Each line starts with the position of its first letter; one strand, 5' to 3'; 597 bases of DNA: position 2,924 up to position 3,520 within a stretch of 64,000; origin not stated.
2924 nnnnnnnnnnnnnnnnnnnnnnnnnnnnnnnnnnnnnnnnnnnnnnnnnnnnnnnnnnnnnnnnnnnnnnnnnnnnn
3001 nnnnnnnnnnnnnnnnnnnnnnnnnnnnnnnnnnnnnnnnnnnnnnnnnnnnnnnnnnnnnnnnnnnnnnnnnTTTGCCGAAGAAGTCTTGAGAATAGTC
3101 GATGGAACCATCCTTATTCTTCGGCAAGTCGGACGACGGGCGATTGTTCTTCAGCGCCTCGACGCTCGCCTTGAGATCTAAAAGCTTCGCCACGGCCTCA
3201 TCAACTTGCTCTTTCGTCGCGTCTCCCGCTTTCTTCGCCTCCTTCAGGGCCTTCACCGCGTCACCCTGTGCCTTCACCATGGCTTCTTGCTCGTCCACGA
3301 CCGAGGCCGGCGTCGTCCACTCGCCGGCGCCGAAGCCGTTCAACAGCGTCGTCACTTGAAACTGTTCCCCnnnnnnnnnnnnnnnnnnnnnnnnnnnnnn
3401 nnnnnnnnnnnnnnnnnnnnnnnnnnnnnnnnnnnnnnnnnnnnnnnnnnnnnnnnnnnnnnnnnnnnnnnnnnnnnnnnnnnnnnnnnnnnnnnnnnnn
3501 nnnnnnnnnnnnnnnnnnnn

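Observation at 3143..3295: WHEP-type helix-turn-helix inserted into a bacterial-type asparaginyl-tRNA synthetase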

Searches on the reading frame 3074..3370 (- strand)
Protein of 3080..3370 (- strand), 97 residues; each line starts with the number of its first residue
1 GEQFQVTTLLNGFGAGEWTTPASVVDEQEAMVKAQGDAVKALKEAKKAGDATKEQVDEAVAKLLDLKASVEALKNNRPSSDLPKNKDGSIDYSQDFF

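Call 4: search_protein_families(library=pfam, proteins=[window:3080-3370:-], max_evalue=1)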
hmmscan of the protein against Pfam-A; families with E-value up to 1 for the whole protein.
window:3080-3370:- (97 aa): 3 families
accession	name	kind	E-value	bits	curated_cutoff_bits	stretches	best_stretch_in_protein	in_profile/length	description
PF00458.25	WHEP-TRS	-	7e-12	45.6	32.5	1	30-75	3-44/53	WHEP-TRS domain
PF02321.23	OEP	-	0.0066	16.7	22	1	26-76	124-174/187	Outer membrane efflux protein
PF10828.13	DUF2570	-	0.087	13.3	26.6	1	9-68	10-68/108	Protein of unknown function (DUF2570)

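Call 22: search_solved_structures(query=window:3119-3361:-, max_evalue=10, show_alignments=4)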
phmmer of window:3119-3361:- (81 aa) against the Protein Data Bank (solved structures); distinct sequences matched with E-value up to 10: 24.
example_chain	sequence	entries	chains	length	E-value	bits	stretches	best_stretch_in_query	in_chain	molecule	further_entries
1x59_A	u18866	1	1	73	0.0052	20.8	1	26-67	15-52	Histidyl-tRNA synthetase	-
8yor_E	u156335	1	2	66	0.007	20.4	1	26-67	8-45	Histidine--tRNA ligase, cytoplasmic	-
1fyj_A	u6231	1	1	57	0.009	20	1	29-68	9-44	MULTIFUNCTIONAL AMINOACYL-TRNA SYNTHETASE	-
1r6t_A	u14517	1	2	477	0.034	18.2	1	18-80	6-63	Tryptophanyl-tRNA synthetase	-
2azx_A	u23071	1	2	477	0.038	18.1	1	18-80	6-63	Tryptophanyl-tRNA synthetase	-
2quh_A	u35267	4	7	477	0.047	17.8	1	18-80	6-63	Tryptophanyl-tRNA synthetase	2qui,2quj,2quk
5ujj_A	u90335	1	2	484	0.047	17.8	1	18-80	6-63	Tryptophan--tRNA ligase, cytoplasmic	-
8yp1_A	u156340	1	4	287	0.086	16.9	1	26-67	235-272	Immunoglobulin heavy constant gamma 1,Histidine--tRNA ligase, cytoplasmic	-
2lw7_A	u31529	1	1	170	0.098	16.8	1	26-67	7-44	Histidine--tRNA ligase, cytoplasmic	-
2djv_A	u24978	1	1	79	0.13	16.4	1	28-75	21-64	Methionyl-tRNA synthetase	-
4g85_A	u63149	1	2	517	0.15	16.2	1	26-67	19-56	Histidine-tRNA ligase, cytoplasmic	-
3lk6_A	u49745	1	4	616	0.15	16.1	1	17-65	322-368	Lipoprotein ybbD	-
3bmx_A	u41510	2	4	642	0.16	16.1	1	17-65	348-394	Uncharacterized lipoprotein ybbD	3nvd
4phc_A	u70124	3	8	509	0.17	16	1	26-67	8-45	Histidine--tRNA ligase, cytoplasmic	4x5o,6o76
4gyj_A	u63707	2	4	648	0.17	16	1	17-65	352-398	Uncharacterized lipoprotein ybbD | Glycoside Hydrolase NagZ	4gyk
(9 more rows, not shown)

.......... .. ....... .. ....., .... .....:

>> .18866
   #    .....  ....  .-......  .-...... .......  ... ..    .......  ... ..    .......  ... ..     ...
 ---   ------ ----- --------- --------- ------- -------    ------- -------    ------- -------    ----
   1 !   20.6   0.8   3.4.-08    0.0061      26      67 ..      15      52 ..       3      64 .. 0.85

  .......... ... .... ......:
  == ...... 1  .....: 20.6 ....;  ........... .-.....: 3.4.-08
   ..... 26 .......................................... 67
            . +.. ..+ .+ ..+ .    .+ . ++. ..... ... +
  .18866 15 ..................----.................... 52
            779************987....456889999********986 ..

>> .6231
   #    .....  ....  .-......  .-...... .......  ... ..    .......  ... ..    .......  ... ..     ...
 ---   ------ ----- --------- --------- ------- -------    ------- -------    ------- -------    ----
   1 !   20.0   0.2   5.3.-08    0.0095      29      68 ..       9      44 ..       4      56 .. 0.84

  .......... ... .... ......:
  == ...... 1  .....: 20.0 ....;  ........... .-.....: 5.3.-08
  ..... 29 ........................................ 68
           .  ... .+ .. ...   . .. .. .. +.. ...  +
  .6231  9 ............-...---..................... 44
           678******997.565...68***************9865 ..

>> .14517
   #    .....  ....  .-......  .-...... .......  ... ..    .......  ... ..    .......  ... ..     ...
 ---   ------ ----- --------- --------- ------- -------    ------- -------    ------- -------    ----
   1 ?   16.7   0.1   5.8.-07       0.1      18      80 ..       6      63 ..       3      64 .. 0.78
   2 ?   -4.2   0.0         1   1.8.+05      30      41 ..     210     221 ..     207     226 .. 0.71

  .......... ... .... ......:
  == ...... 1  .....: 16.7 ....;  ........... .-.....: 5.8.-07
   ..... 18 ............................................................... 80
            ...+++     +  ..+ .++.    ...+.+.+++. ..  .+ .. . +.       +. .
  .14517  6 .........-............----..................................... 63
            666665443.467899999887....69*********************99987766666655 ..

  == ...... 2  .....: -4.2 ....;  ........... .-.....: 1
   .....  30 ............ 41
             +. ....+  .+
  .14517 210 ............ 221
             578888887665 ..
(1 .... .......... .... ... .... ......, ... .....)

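Call 47: predict_structure(alignment_id=A3)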
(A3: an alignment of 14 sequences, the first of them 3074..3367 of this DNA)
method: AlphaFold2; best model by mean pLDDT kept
length: 98 residues; sequences in the alignment: 14
mean_pLDDT: 69.0   pTM: 0.41
mean pLDDT of the five models: 69.0, 68.8, 67.7, 67.2, 67.3
residues with pLDDT >= 90: 0; 70-90: 56; 50-70: 20; < 50: 22
segments of 3 or more residues with pLDDT < 50: 1-4, 9-19, 76-79
pLDDT, mean of each block of 10 residues (from residue 1): 47 47 72 85 82 85 82 58 71 59
secondary structure, 60 per line:
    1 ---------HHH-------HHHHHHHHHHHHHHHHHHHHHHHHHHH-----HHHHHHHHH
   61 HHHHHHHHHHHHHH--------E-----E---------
elements in order: H20-46 H52-74

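Call 50: fold_search(model_id=the predicted structure, library=pdb)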
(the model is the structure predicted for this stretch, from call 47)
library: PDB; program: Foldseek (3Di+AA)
matches with E <= 10: 179; with E <= 0.001: 0
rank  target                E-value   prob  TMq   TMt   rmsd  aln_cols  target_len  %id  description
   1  2djv_MODEL_1_A        6.1e-01  0.90  0.46  0.56  10.7        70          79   31  Solution structures of the WHEP-TRS domain of human methionyl-tRNA synthetase (released 2006-10-05)
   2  8yor_E                8.9e-01  0.98  0.40  0.90   0.7        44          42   45  Complex of HARSWHEP and a-HARSWHEP Fab (released 2025-02-12)
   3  1x59_MODEL_1_A        1.8e+00  0.66  0.39  0.51   4.4        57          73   35  Solution structures of the WHEP-TRS domain of human histidyl-tRNA synthetase (released 2005-11-15)
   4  1vf7_G                2.0e+00  0.89  0.54  0.23   1.5        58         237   22  Crystal structure of the membrane fusion protein, MexA of the multidrug transporter (released 2004-05-25)
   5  5ng5_A                2.2e+00  0.85  0.53  0.16   2.5        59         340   17  multi-drug efflux; membrane transport; RND superfamily; Drug resistance (released 2017-04-19)
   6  1t5e_A                2.3e+00  0.87  0.54  0.24   1.3        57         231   23  The structure of MexA (released 2004-05-18)
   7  6o76_B                2.4e+00  0.89  0.41  0.09   0.6        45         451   44  Human cytosolic Histidyl-tRNA synthetase (HisRS) with WHEP domain (released 2019-09-11)
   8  1vf7_C                2.4e+00  0.87  0.54  0.23   1.4        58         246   22  Crystal structure of the membrane fusion protein, MexA of the multidrug transporter (released 2004-05-25)
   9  7qep_O5               2.6e+00  0.14  0.37  0.31  10.1        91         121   20  Cryo-EM structure of the ribosome from Encephalitozoon cuniculi (released 2022-02-09)
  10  1vf7_F                3.0e+00  0.82  0.54  0.24   1.5        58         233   22  Crystal structure of the membrane fusion protein, MexA of the multidrug transporter (released 2004-05-25)
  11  2v4d_D                3.0e+00  0.80  0.54  0.24   1.5        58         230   22  Re-refinement of MexA adaptor protein (released 2009-04-14)
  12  2v4d_B                3.0e+00  0.80  0.54  0.17   1.5        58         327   22  Re-refinement of MexA adaptor protein (released 2009-04-14)
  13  9oox_A                3.0e+00  0.51  0.56  0.58   6.5        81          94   11  Cryo-EM Structure of the Escherichia phage HK446 Rip1 in complex with the Enterobacteria phage T6 small terminase (released 2026-02-04)
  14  3l9f_A                3.0e+00  0.41  0.48  0.29  12.1        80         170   19  The Crystal Structure of smu.1604c from Streptococcus mutans UA159 (released 2011-01-05)
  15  6ta5_D                3.3e+00  0.77  0.53  0.16   1.3        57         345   23  OprM-MexA complex from the MexAB-OprM Pseudomonas aeruginosa whole assembly reconstituted in nanodiscs (released 2020-09-16)
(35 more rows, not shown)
